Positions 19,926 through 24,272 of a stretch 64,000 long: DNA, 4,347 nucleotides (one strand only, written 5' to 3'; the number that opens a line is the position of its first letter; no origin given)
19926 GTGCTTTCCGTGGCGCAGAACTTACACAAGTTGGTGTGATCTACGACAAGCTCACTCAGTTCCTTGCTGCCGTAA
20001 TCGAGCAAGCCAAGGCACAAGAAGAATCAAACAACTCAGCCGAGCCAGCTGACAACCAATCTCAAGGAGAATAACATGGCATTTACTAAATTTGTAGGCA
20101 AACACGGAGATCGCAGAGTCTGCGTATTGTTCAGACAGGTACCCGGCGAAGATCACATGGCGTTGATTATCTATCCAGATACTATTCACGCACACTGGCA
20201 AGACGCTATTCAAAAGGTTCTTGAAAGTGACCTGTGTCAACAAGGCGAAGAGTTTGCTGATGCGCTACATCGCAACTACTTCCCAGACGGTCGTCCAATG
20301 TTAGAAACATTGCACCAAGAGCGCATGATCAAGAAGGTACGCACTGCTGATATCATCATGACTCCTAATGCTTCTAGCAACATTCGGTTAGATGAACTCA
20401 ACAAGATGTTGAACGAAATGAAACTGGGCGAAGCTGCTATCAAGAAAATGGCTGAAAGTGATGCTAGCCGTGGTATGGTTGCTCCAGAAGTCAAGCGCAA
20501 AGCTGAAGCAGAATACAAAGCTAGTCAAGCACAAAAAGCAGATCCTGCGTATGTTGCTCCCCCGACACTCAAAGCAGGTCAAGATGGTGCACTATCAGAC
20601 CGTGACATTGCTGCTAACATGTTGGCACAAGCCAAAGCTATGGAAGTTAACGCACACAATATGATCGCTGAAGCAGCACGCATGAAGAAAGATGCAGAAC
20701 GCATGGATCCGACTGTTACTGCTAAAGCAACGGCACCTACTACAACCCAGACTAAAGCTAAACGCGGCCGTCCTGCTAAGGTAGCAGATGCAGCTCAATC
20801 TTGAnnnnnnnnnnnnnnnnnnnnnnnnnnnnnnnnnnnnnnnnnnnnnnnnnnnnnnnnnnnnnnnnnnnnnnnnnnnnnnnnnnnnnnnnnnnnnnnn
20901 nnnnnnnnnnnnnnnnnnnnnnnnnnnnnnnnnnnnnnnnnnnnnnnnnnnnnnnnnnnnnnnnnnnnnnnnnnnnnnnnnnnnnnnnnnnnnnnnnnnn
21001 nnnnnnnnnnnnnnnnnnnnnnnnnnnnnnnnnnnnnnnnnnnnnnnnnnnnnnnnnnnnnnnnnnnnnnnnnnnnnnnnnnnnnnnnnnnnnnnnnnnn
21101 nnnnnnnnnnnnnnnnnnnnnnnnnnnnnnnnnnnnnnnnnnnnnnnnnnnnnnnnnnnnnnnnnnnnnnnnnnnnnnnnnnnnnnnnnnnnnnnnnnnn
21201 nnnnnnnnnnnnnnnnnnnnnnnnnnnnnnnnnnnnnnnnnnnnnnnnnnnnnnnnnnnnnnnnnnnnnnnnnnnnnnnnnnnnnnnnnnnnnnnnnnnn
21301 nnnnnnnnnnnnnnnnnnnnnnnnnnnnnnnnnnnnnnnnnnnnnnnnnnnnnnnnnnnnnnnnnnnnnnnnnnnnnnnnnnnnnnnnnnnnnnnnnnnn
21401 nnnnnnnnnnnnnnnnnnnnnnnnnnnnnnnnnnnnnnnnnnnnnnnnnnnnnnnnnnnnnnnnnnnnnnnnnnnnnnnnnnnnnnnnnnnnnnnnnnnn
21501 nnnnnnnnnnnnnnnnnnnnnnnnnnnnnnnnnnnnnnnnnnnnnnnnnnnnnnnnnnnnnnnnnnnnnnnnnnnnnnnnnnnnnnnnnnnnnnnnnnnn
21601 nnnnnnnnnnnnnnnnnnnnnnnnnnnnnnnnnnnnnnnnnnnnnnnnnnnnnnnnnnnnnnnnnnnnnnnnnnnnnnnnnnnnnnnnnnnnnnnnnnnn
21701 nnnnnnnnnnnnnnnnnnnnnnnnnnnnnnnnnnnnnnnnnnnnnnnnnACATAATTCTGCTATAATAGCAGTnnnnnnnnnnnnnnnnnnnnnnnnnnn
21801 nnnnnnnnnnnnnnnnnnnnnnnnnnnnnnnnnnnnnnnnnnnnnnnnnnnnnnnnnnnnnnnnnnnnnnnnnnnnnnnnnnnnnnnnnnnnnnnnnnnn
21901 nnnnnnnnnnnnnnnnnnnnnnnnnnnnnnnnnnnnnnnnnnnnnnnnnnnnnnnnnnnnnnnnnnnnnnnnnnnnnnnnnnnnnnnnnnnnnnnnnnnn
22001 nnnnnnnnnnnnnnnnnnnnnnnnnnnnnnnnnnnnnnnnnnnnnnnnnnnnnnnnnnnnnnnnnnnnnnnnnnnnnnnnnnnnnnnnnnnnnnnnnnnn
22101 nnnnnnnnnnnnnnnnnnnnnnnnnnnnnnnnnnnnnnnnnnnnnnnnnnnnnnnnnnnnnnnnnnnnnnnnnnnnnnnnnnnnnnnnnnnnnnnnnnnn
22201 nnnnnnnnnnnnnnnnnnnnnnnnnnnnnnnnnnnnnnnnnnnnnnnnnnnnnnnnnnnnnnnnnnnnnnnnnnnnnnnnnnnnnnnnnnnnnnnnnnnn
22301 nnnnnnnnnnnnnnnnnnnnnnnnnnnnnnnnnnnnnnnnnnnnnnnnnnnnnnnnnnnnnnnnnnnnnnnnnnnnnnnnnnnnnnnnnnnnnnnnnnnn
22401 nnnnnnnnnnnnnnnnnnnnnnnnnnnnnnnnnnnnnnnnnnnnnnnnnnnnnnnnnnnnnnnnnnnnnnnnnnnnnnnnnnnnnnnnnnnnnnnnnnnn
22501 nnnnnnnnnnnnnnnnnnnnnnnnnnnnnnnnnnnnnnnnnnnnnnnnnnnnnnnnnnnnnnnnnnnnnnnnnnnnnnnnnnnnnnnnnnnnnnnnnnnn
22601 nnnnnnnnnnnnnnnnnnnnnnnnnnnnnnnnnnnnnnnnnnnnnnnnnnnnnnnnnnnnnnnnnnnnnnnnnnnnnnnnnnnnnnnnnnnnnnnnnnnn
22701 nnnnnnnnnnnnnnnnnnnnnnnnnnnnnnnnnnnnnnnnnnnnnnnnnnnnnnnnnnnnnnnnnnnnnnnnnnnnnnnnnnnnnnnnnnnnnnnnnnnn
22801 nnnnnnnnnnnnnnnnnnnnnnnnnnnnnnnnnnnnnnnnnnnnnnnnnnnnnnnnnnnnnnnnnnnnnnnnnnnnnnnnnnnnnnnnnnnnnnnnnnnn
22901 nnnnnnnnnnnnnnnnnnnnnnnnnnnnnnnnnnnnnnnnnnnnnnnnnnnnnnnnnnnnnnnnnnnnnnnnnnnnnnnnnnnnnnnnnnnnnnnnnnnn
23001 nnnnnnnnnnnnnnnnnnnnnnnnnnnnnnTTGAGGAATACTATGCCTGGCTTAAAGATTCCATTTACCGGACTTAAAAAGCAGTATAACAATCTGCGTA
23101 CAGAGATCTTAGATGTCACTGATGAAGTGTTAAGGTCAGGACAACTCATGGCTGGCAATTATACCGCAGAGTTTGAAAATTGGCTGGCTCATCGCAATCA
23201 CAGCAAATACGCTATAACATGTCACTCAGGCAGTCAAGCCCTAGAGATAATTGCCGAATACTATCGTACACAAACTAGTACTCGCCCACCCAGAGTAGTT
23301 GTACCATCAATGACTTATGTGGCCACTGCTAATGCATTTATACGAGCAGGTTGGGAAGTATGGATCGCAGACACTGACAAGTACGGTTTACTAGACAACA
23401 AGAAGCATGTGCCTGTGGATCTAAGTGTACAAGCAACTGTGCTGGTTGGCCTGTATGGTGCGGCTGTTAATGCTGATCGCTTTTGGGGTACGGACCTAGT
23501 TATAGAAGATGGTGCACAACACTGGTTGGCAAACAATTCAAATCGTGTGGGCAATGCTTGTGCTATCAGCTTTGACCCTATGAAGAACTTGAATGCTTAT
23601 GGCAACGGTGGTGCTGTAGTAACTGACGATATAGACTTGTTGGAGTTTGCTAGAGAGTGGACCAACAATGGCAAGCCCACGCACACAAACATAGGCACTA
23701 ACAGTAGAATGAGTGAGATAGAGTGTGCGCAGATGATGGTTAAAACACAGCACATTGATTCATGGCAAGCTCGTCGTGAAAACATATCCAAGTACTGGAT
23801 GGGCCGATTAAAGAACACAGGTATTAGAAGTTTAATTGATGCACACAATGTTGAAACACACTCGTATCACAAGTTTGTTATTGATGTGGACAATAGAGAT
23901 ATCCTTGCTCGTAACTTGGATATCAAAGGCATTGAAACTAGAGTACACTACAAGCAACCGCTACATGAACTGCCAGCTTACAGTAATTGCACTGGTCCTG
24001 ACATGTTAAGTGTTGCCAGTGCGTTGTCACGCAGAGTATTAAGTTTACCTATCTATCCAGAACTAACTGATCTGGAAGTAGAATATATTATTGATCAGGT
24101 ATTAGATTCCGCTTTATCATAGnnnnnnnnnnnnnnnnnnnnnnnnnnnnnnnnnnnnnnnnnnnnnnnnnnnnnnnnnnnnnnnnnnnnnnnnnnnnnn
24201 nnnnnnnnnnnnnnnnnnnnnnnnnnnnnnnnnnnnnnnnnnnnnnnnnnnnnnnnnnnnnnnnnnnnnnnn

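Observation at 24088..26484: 798-aa protein built from 7-8 tandem ~50-residue repeats of unknown type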

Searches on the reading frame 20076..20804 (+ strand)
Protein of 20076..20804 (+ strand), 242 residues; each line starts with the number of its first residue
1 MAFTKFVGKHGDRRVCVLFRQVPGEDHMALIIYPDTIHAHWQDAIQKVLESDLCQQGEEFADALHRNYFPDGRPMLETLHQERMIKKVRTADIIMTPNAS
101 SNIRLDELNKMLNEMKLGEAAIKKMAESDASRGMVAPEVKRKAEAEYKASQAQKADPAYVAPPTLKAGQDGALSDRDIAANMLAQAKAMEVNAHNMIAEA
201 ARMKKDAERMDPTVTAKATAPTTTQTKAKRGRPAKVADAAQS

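Call 8: search_protein_families(library=pfam, proteins=[window:20076-20804:+], max_evalue=0.01)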
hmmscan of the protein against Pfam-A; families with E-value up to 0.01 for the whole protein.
window:20076-20804:+ (242 aa): 1 family
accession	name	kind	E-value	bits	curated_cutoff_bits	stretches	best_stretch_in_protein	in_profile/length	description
PF07875.18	Coat_F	-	0.0056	17.3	25.7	0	174-201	1-28/63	Coat F domain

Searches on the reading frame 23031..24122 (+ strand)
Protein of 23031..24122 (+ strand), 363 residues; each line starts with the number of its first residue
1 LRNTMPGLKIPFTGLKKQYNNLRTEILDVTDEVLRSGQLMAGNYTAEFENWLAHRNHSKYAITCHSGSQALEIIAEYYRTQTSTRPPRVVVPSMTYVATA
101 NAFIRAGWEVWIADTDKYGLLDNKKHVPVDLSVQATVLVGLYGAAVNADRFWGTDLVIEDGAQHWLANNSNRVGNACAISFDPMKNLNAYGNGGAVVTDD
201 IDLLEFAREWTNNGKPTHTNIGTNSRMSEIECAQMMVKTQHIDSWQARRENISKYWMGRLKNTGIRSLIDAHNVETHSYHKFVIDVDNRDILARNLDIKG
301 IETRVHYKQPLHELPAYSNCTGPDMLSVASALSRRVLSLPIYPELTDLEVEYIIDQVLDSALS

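Call 8: search_protein_families(library=pfam, proteins=[window:23031-24122:+], max_evalue=0.01)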
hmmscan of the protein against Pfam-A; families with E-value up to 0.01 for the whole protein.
window:23031-24122:+ (363 aa): 1 family
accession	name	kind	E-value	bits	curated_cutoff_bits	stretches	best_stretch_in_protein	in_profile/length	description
PF01041.23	DegT_DnrJ_EryC1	-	3.5e-58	198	19.8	1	23-357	4-359/360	DegT/DnrJ/EryC1/StrS aminotransferase family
